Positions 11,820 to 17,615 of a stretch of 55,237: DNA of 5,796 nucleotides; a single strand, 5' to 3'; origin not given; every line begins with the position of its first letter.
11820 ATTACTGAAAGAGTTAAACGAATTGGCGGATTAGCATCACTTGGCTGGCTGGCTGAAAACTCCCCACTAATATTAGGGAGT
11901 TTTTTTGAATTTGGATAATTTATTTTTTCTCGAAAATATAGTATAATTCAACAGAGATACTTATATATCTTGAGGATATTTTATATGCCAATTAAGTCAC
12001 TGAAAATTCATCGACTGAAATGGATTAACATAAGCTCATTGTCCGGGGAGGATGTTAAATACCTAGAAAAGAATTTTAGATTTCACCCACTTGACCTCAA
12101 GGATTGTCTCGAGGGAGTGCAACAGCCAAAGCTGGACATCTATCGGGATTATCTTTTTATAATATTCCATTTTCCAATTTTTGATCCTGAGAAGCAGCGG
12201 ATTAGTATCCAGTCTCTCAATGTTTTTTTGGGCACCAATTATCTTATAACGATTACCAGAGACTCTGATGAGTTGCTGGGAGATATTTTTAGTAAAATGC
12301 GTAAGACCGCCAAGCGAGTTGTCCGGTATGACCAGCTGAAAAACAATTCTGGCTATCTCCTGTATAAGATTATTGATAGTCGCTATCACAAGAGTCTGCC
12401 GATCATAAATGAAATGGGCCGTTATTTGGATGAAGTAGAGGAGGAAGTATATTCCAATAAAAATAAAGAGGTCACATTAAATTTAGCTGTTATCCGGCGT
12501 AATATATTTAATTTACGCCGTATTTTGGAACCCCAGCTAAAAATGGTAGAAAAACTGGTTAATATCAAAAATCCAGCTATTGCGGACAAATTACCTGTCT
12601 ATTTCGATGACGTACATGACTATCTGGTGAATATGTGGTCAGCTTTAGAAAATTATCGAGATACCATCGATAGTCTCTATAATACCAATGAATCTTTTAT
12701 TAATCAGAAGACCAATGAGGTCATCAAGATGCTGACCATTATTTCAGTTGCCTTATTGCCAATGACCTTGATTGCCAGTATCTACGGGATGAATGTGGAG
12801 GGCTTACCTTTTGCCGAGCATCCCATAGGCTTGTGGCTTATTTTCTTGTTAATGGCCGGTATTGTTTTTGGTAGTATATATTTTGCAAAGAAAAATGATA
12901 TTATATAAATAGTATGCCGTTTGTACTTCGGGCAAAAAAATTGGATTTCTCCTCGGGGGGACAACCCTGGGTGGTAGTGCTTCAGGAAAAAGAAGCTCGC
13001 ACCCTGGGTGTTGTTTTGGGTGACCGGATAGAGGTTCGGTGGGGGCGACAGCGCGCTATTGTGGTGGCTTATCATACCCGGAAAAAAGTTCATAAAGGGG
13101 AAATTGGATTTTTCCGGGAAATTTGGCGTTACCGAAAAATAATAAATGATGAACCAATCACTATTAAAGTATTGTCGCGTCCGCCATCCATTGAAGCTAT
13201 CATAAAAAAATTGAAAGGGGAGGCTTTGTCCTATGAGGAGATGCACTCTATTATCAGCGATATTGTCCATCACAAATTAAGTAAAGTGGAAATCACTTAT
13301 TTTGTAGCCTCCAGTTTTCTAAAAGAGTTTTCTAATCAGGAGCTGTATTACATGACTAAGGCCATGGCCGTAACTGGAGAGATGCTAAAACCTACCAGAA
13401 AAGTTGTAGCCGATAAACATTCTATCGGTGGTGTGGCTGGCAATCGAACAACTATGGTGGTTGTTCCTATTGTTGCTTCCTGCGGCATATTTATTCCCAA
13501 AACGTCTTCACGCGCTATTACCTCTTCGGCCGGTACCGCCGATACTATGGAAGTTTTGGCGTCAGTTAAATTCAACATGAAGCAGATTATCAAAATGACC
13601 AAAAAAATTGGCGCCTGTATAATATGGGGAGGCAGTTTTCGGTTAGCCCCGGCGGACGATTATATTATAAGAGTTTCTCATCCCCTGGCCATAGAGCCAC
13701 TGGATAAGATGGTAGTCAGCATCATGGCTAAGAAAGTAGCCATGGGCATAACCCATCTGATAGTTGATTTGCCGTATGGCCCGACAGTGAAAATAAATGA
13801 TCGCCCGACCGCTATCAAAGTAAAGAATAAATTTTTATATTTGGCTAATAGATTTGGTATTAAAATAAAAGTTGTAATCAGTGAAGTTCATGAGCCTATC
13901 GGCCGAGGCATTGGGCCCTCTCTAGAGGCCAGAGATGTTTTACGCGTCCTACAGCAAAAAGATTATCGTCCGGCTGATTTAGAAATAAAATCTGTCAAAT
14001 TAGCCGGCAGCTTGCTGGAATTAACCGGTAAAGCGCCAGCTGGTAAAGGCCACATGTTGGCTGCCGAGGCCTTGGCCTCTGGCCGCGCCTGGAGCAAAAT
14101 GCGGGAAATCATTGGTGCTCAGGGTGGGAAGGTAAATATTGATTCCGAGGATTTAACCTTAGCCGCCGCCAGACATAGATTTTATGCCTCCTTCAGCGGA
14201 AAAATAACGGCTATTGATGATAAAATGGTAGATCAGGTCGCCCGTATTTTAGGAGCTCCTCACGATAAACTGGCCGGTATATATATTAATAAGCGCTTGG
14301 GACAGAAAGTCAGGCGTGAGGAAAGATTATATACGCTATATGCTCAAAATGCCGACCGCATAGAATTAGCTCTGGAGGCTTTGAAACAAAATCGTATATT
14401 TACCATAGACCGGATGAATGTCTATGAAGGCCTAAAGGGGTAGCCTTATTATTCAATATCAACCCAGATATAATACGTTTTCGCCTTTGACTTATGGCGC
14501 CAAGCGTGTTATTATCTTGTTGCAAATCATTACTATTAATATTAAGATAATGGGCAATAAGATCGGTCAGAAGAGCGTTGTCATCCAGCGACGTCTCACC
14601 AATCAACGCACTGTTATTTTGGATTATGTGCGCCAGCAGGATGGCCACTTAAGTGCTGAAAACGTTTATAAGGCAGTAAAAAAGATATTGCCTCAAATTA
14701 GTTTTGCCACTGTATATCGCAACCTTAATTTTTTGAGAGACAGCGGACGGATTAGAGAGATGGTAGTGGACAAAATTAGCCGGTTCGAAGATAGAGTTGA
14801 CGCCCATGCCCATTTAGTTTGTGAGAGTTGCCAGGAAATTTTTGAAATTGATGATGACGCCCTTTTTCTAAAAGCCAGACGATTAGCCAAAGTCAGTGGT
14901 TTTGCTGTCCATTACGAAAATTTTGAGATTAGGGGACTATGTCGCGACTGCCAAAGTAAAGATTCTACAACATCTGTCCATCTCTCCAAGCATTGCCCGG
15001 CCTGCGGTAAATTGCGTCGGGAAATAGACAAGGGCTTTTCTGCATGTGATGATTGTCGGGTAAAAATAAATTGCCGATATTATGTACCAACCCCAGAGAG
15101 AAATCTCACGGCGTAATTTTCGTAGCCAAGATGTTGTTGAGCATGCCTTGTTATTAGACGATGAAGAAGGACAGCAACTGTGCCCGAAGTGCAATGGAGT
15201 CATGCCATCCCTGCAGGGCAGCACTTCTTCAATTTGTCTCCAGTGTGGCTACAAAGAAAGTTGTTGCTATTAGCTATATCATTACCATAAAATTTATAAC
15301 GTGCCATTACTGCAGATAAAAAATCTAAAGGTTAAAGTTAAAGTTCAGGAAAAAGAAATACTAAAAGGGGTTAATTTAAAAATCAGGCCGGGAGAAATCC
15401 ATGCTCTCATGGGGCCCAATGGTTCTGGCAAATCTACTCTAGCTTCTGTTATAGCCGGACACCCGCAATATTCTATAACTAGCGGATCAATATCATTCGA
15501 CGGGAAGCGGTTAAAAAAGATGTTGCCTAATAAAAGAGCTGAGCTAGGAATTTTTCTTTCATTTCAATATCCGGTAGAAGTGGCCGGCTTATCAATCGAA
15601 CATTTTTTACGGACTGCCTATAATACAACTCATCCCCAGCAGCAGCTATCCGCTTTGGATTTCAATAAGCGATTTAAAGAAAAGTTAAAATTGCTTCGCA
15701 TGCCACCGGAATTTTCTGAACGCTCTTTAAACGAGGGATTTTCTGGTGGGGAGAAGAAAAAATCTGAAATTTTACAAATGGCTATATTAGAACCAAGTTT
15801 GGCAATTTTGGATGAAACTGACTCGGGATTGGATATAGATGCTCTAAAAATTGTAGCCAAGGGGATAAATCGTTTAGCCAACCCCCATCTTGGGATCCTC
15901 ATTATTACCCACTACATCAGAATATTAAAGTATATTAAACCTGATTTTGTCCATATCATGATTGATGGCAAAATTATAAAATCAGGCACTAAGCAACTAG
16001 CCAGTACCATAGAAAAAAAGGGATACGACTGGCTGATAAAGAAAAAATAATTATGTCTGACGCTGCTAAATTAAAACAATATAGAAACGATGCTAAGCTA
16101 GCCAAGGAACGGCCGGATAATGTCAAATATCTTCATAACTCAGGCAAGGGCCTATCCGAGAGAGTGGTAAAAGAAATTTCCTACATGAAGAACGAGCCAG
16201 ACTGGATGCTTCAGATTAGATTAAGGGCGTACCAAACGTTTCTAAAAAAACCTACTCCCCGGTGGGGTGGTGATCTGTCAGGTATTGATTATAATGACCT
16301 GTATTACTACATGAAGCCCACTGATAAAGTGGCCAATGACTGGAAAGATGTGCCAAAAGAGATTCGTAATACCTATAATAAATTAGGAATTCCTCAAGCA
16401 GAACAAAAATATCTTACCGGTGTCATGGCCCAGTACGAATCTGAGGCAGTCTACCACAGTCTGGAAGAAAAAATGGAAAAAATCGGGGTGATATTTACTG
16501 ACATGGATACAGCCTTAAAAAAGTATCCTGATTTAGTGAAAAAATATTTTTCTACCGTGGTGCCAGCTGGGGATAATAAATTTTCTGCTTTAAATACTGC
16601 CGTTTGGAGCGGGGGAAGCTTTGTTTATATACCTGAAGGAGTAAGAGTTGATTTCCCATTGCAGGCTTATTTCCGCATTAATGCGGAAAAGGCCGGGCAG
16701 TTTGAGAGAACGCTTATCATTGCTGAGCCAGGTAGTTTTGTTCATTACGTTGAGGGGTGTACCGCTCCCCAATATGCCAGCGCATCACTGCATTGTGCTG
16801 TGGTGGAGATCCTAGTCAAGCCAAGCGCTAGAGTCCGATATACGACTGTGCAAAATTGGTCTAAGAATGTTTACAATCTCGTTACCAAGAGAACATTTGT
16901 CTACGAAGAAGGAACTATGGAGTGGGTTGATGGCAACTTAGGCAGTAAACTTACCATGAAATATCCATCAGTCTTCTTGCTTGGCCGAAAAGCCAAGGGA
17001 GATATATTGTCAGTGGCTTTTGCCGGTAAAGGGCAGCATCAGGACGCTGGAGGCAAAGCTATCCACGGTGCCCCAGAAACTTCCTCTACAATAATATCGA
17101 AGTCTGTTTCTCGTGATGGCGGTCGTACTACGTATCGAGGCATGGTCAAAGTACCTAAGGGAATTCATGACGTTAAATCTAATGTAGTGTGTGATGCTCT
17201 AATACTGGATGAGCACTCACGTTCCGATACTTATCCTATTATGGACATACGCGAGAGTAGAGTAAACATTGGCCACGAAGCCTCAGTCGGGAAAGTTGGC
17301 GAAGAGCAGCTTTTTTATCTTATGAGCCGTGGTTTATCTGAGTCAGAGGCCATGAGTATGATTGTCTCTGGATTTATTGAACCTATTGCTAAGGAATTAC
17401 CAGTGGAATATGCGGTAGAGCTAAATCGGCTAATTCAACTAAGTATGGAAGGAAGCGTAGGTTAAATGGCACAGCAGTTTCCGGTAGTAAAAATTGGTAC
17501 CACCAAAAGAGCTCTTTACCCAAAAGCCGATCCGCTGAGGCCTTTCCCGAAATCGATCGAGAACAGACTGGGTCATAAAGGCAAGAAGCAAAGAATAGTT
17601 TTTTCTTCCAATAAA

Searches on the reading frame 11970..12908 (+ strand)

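Call 72: search_protein_families(library=pfam, proteins=[window:11970-12908:+], max_evalue=0.00001)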
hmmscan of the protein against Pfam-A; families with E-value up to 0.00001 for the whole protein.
window:11970-12908:+ (312 aa): 1 family
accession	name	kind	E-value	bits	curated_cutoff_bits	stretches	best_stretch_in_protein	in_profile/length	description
PF01544.23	CorA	-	4.6e-59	200.6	27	1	16-308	4-292/292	CorA-like Mg2+ transporter protein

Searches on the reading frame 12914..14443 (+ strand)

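Call 72: search_protein_families(library=pfam, proteins=[window:12914-14443:+], max_evalue=0.00001)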
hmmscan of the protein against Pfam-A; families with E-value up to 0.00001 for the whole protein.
window:12914-14443:+ (509 aa): 3 families
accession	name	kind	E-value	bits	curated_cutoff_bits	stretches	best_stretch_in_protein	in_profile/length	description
PF00591.27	Glycos_transf_3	-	3.1e-11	43.8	27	1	164-294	3-147/253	Glycosyl transferase family, a/b domain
PF02885.22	Glycos_trans_3N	-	5.1e-10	39.4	26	1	94-152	2-60/63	Glycosyl transferase family, helical bundle domain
PF07831.19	PYNP_C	-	3.4e-09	36.7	27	1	431-493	2-71/75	Pyrimidine nucleoside phosphorylase C-terminal domain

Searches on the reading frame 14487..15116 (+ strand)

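Call 72: search_protein_families(library=pfam, proteins=[window:14487-15116:+], max_evalue=0.00001)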
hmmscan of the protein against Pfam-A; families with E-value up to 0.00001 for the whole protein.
window:14487-15116:+ (209 aa): 1 family
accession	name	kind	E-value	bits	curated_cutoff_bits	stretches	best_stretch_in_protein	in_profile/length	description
PF01475.25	FUR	-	1.9e-26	93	23.1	1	36-146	5-118/121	Ferric uptake regulator family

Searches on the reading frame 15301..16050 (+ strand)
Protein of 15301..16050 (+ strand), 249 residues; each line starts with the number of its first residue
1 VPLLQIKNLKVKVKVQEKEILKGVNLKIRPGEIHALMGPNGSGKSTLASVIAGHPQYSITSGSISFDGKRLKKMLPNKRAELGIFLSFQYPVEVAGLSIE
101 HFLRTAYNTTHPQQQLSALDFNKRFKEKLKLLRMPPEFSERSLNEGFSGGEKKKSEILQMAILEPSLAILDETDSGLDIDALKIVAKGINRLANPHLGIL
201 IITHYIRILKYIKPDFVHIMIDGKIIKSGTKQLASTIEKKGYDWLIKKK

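Call 72: search_protein_families(library=pfam, proteins=[window:15301-16050:+], max_evalue=0.00001)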
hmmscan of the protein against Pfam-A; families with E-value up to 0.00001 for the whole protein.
window:15301-16050:+ (249 aa): 2 families
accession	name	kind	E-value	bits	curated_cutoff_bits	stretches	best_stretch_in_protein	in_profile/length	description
PF00005.33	ABC_tran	-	2.4e-23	83.7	25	1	21-173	1-135/137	ABC transporter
PF02463.25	SMC_N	-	9.1e-07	29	40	0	32-209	25-202/220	RecF/RecN/SMC N terminal domain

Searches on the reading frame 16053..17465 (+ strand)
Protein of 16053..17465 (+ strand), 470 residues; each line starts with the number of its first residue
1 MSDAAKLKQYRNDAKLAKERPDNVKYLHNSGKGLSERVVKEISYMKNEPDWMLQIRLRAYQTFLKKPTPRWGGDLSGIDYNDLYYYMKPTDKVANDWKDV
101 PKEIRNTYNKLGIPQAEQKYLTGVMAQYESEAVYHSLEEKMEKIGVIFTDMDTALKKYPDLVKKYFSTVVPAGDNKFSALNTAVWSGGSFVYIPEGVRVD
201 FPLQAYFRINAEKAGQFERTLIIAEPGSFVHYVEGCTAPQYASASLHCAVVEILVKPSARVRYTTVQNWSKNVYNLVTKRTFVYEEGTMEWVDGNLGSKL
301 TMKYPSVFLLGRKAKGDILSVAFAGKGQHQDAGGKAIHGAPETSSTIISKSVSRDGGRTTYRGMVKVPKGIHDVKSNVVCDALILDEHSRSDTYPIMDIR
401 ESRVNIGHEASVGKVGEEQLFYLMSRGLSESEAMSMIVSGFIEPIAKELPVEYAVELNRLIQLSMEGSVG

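Call 72: search_protein_families(library=pfam, proteins=[window:16053-17465:+], max_evalue=0.00001)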
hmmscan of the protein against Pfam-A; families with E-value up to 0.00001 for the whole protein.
window:16053-17465:+ (470 aa): 2 families
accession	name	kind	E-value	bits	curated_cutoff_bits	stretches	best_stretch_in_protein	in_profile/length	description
PF01458.23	SUFBD_core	-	1.1e-82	277.4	27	1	207-441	1-232/232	SUF system FeS cluster assembly, SufBD core domain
PF19295.5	SufBD_N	-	2.4e-11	44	23.5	1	134-204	100-171/172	SufBD protein N-terminal region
